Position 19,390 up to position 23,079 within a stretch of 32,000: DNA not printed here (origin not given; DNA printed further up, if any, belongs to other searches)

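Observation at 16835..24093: Three-gene envelope operon: CsgG/LpoB-like secreted protein, 1545-aa anchored giant with the same module twice plus ankyrin repeats, and a PDZ protein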

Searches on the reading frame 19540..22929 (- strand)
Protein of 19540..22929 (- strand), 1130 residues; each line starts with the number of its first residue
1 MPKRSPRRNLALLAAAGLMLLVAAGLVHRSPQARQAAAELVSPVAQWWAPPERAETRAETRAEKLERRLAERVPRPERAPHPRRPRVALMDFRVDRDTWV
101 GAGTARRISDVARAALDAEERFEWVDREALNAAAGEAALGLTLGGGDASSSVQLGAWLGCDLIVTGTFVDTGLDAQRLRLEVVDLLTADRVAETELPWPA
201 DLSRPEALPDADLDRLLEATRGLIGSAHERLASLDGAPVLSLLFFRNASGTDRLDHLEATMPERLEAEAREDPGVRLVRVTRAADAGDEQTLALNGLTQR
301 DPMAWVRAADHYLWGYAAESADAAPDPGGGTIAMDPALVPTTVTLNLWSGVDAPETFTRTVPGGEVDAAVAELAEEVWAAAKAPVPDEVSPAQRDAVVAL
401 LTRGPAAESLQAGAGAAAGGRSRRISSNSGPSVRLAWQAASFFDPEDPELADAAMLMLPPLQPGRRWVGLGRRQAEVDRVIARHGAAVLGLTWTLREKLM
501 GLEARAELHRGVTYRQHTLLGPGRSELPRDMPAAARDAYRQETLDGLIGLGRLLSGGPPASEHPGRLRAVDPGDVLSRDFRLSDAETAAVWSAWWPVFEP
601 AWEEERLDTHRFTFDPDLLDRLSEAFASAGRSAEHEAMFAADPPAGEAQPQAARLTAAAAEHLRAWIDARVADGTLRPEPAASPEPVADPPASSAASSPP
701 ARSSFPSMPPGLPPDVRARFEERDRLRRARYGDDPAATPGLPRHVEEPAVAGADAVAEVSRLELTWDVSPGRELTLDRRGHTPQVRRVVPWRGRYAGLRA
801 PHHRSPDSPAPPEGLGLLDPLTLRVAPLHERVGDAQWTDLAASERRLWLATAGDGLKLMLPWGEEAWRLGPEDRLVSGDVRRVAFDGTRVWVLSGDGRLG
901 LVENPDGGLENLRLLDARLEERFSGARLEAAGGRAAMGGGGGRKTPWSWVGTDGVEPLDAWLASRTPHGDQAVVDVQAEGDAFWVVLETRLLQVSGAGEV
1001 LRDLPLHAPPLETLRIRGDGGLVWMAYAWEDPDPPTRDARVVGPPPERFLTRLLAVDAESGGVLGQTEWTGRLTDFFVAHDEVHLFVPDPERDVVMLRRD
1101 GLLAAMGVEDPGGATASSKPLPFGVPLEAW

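Call 16: find_homologous_proteins(query=window:19540-22929:-)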
Query window:19540-22929:- (1130 aa): 4 proteins with E <= 0.001 among 8000 candidates.
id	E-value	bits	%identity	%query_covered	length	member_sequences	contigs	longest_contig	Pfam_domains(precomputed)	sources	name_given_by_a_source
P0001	0.0e+0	2497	100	100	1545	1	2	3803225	PF13606.13,PF13857.13,PF12796.14,PF00023.37,PF13637.13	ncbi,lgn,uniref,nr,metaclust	ncbi:ankyrin repeat domain-containing protein [Phycisphaera mikurensis]|uniref:Ankyrin repeat-contai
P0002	0.0e+0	1030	48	100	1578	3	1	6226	PF13606.13,PF12796.14,PF00023.37,PF13637.13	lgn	-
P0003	2.2e-294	998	50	100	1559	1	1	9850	PF12796.14,PF13637.13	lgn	-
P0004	7.5e-114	400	41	57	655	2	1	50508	-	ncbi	-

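Call 17: find_encoding_contigs(protein=P0003, flank=10000)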
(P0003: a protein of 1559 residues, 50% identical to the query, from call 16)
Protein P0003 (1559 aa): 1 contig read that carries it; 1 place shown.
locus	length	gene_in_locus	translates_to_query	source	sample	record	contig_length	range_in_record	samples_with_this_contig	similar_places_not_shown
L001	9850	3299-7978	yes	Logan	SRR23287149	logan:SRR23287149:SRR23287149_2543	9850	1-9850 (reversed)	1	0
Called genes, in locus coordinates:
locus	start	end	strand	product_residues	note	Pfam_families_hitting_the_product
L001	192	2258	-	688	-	PF11412:DsbD_N, PF02683:DsbD_TM, PF13899:Thioredoxin_7, PF00085:Thioredoxin (faint), PF13098:Thioredoxin_2 (weak)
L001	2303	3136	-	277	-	PF00578:AhpC-TSA, PF08534:Redoxin, PF00085:Thioredoxin, PF13905:Thioredoxin_8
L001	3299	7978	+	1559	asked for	PF12796:Ank_2 (faint), PF13637:Ank_4 (faint)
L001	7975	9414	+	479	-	PF17820:PDZ_6 (weak)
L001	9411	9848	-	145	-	?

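Call 18: find_encoding_contigs(protein=P0004, flank=10000)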
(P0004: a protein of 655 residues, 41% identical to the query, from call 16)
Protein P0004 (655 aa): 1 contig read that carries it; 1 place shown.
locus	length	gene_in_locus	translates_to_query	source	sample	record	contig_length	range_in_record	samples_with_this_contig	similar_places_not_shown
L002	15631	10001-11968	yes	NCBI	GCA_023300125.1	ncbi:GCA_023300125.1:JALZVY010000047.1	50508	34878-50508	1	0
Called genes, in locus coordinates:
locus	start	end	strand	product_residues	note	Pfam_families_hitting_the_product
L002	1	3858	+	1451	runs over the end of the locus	PF01011:PQQ (faint), PF13360:PQQ_2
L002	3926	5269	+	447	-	PF00464:SHMT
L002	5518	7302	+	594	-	PF05157:MshEN, PF00437:T2SSE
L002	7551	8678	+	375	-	PF00437:T2SSE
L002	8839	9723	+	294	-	PF18985:DUF5718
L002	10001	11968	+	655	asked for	-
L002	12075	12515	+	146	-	PF13398:Peptidase_M50B (faint)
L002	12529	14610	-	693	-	PF00085:Thioredoxin (faint), PF11412:DsbD_N, PF02683:DsbD_TM, PF13098:Thioredoxin_2, PF13899:Thioredoxin_7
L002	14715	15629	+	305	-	?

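Call 19: find_encoding_contigs(protein=P0002, flank=10000)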
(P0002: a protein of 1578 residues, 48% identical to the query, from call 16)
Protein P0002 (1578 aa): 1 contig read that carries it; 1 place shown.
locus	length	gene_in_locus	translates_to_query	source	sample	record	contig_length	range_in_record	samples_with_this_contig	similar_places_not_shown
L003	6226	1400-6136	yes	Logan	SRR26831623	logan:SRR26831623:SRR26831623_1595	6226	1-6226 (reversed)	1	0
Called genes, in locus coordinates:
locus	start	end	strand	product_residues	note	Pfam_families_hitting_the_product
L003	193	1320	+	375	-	-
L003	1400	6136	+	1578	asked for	PF00023:Ank (faint), PF13606:Ank_3 (faint), PF13637:Ank_4 (faint), PF12796:Ank_2 (weak)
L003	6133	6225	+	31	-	?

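Call 36: find_homologous_proteins(query=A2)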
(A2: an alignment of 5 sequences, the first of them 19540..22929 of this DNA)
Query A2 (5 sequences) (1130 aa, profile of the alignment): 4 proteins with E <= 0.001 among 8000 candidates.
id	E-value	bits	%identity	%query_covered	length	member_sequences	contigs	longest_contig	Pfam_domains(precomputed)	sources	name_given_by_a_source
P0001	0.0e+0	1795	100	100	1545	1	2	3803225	PF13606.13,PF13857.13,PF12796.14,PF00023.37,PF13637.13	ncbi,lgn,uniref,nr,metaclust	ncbi:ankyrin repeat domain-containing protein [Phycisphaera mikurensis]|uniref:Ankyrin repeat-contai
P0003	0.0e+0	1788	50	100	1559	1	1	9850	PF12796.14,PF13637.13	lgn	-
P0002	0.0e+0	1726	48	100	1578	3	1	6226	PF13606.13,PF12796.14,PF00023.37,PF13637.13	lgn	-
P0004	1.1e-284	966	41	57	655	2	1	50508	-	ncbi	-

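Call 54: search_protein_representatives(alignment_id=A3)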
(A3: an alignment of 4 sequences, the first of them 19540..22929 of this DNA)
Query: 4 sequences, 1127 profile positions. Proteins with E-value up to 0.001 (for the whole library): 385; up to 1e-10: 246; up to 1e-30: 76. The best 150 are listed.
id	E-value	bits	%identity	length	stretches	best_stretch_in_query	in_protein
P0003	0.0e+00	1934.6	-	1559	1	1-1126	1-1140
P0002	0.0e+00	1921.0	-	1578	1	1-1127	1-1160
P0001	0.0e+00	1912.3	-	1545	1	1-1127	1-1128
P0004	0.0e+00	1029.9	-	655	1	1-655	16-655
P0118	1.5e-135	470.3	-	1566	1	71-1110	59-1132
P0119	9.3e-133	461.0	-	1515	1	64-1102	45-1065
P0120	3.8e-119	415.9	-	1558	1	69-1111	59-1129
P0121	3.2e-101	356.6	-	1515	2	8-728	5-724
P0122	1.9e-92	327.5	-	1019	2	69-690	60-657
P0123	4.8e-76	273.2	-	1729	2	70-478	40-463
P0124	5.8e-75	269.6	-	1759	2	69-482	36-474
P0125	6.9e-55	203.1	-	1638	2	69-659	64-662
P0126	2.3e-53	198.1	-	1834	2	72-441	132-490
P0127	1.7e-48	182.0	-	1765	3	83-449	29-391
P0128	1.7e-48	182.0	-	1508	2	42-477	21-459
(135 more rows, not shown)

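Call 58: search_protein_families(library=pfam, alignment_id=A4, max_evalue=0.001)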
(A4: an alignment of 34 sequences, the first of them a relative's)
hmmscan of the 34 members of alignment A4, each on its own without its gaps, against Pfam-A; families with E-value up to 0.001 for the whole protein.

A. member 1, P0118 (1566 aa): 6 families
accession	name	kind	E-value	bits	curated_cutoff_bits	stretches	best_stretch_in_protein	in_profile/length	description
PF12796.13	Ank_2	-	2.1e-32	112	27.3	5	1187-1276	2-86/90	Ankyrin repeats (3 copies)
PF13637.12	Ank_4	-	1.4e-22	79.7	22.7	0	1337-1384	3-50/50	Ankyrin repeats (many copies)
PF00023.36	Ank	-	8.4e-20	70.2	21.1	0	1514-1543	3-32/33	Ankyrin repeat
PF13857.12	Ank_5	-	9.6e-18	64.5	27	1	1498-1552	1-55/56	Ankyrin repeats (many copies)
PF13606.12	Ank_3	-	1.3e-16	59.2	22.3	0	1514-1540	3-29/30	Ankyrin repeat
PF03783.19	CsgG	-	0.0004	20.2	20.8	1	69-159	8-104/210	Curli production assembly/transport component CsgG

B. families by the number of members that match (of 34 scanned): 10 families
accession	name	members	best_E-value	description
PF12796.13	Ank_2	22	2.1e-97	Ankyrin repeats (3 copies)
PF00023.36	Ank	22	1.9e-82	Ankyrin repeat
PF13637.12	Ank_4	22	1.9e-67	Ankyrin repeats (many copies)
PF13606.12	Ank_3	22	1.9e-60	Ankyrin repeat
PF13857.12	Ank_5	21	5.1e-59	Ankyrin repeats (many copies)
PF24521.3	Ank_KRIT1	15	1.5e-23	KRIT1 ankyrin-repeats domain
PF03783.19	CsgG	9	4.8e-07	Curli production assembly/transport component CsgG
PF23745.1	ANK_LRRK2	5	1.8e-12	LRRK2 ANK repeat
PF12773.13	DZR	1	8.5e-05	Double zinc ribbon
PF07494.17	Reg_prop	1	0.0005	Two component regulator propeller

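Call 66: predict_structure(alignment_id=A3)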
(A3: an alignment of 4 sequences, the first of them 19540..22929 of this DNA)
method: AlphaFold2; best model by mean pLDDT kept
length: 1130 residues; sequences in the alignment: 4
mean_pLDDT: 55.8   pTM: 0.36
mean pLDDT of the five models: 55.8, 53.2, 52.9, 49.3, 48.0
residues with pLDDT >= 90: 0; 70-90: 314; 50-70: 341; < 50: 475
segments of 3 or more residues with pLDDT < 50: 1-9, 16-19, 22-69, 138-149, 281-297, 322-333, 401-473, 486-491, 511-532, 558-569, 578-580, 608-610, 642-660, 674-683, 685-689, 691-699, 701-712, 714-716, 718-720, 722-837, 861-863, 871-875, 919-927, 940-943, 1034-1045, 1089-1094, 1110-1130
pLDDT, mean of each block of 10 residues (from residue 1): 43 50 44 42 35 39 43 61 81 67 74 77 81 57 46 65 80 70 68 78 58 85 84 73 58 63 76 67 37 47 59 70 42 55 74 71 81 88 73 55 39 30 33 42 38 31 37 49 48 59 62 38 42 55 75 57 42 57 76 79 62 70 83 78 35 42 53 47 39 34 34 47 45 37 28 24 25 29 29 29 29 31 35 44 59 62 57 52 59 60 62 54 44 58 58 65 73 71 78 77 75 75 80 47 52 81 75 70 61 57 66 34 36
secondary structure, 60 per line:
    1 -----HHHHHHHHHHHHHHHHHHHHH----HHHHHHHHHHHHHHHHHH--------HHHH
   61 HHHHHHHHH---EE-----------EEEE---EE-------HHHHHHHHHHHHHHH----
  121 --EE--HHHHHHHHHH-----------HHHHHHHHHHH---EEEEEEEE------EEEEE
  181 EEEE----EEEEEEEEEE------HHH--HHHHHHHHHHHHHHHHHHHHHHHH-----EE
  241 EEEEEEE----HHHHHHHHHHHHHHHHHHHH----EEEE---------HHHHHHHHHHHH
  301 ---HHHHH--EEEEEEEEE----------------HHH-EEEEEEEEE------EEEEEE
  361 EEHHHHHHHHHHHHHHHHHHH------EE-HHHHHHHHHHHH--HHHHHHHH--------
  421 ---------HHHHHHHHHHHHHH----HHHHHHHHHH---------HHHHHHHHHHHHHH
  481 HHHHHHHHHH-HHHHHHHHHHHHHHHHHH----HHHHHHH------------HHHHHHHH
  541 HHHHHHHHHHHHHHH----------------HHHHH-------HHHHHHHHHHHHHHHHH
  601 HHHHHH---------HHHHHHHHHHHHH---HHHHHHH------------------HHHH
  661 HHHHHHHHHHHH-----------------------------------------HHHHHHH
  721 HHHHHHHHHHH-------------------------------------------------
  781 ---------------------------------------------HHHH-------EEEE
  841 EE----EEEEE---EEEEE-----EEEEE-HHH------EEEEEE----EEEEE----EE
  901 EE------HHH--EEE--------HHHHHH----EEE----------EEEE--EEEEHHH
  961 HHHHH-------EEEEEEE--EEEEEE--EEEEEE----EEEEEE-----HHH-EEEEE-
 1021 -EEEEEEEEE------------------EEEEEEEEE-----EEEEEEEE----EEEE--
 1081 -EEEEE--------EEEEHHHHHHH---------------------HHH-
elements in order (helices of 4 or more, strands of 3 or more residues): H6-26 H31-48 H57-69 E86-89 H102-116 H127-136 H148-158 E162-169 E176-184 E189-198 H210-233 E239-247 H252-271 E276-279 H289-300 H304-308 E311-319 E340-348 E355-362 H363-381 H391-402 H405-412 H430-443 H448-457 H467-490 H492-509 H514-520 H533-555 H572-576 H584-606 H616-628 H632-638 H657-672 H714-731 H826-829 E837-842 E847-851 E855-859 E865-869 E880-885 E890-894 E899-902 E914-916 H925-930 E935-937 E948-951 E954-957 H958-965 E973-979 E982-987 E990-995 E1000-1005 E1015-1019 E1022-1030 E1049-1057 E1063-1070 E1075-1078 E1082-1086 E1095-1098 H1099-1105

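Call 68: fold_search(model_id=the predicted structure, library=pdb)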
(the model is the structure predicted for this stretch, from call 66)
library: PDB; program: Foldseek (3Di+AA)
matches with E <= 10: 929; with E <= 0.001: 267
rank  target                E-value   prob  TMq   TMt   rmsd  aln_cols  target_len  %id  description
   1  4imm_A                8.9e-07  1.00  0.10  0.26  15.5       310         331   11  The crystal structure of BamB from Moraxella catarrhalis (released 2014-03-26)
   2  7tt2_B                1.3e-06  1.00  0.10  0.23  17.0       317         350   11  BamABCDE bound to substrate EspP class 3 (released 2022-03-30)
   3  6lyq_B                1.6e-06  1.00  0.10  0.25  14.6       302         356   12  Structure of the BAM complex (released 2021-01-06)
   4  7tsz_B                2.1e-06  1.00  0.10  0.29  14.1       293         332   15  BamABCDE bound to substrate EspP class 1 (released 2022-03-30)
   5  9mge_B                2.5e-06  1.00  0.11  0.29  12.7       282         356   14  beta-barrel assembly machine from Escherichia coli in an early state of substrate assembly (released 2025-12-17)
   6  8qp5_B                2.5e-06  1.00  0.11  0.29  13.5       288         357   16  Release Complex: BAM bound EspP (SurA released) (released 2024-09-25)
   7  8orr                  2.9e-06  1.00  0.10  0.25  14.0       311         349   13  Outer membrane protein assembly factor BamB from Klebsiella pneumoniae (released 2024-04-24)
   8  6ttu_T                4.4e-06  1.00  0.10  0.23  17.8       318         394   11  Ubiquitin Ligation to substrate by a cullin-RING E3 ligase at 3.7A resolution: NEDD8-CUL1-RBX1 N98R-SKP1-monomeric b-T (released 2020-02-12)
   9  6y7o_A                5.7e-06  1.00  0.10  0.26  17.0       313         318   12  The complex between the eight-bladed symmetrical designer protein Tako8 and the silicotungstic acid Keggin (STA) (released 2020-12-16)
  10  5ov3_A                5.9e-06  1.00  0.12  0.33  16.3       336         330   12  Structure of the RbBP5 beta-propeller domain (released 2018-03-28)
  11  3q7o                  6.6e-06  1.00  0.09  0.22  17.0       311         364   11  The crystal structure of BamB from the BAM complex in spacegroup P213 (released 2011-02-09)
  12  7t1z_B                6.9e-06  1.00  0.10  0.21  16.1       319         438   12  Structure of the Fbw7-Skp1-MycNdegron complex (released 2022-02-16)
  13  6g6n_B                7.2e-06  1.00  0.11  0.28  16.8       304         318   13  Crystal structure of the computationally designed Tako8 protein in C2 (released 2018-11-28)
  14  6g6m                  8.0e-06  1.00  0.11  0.32  13.5       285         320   12  Crystal structure of the computationally designed Tako8 protein in P42212 (released 2018-11-28)
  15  6g6o_A                8.4e-06  1.00  0.12  0.34  13.0       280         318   12  Crystal structure of the computationally designed Ika8 protein: crystal packing No.1 in P63 (released 2018-11-28)
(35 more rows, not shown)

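Call 101: find_related_loci(query=A2, collection=metagenome_contigs, flank=6000)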
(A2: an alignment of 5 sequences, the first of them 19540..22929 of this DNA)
Query A2 (1130 aa) in metagenome_contigs; peptide patterns used: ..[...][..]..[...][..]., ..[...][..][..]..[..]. (x = any residue, [..] = any of these).
307 stretches matched a pattern; 2 encode a relative of the query (tblastn E <= 1e-3); 2 distinct loci.
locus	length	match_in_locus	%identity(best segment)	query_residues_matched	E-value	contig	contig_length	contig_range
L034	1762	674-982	33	84-189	9e-8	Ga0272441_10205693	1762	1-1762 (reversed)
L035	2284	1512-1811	31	83-185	1e-7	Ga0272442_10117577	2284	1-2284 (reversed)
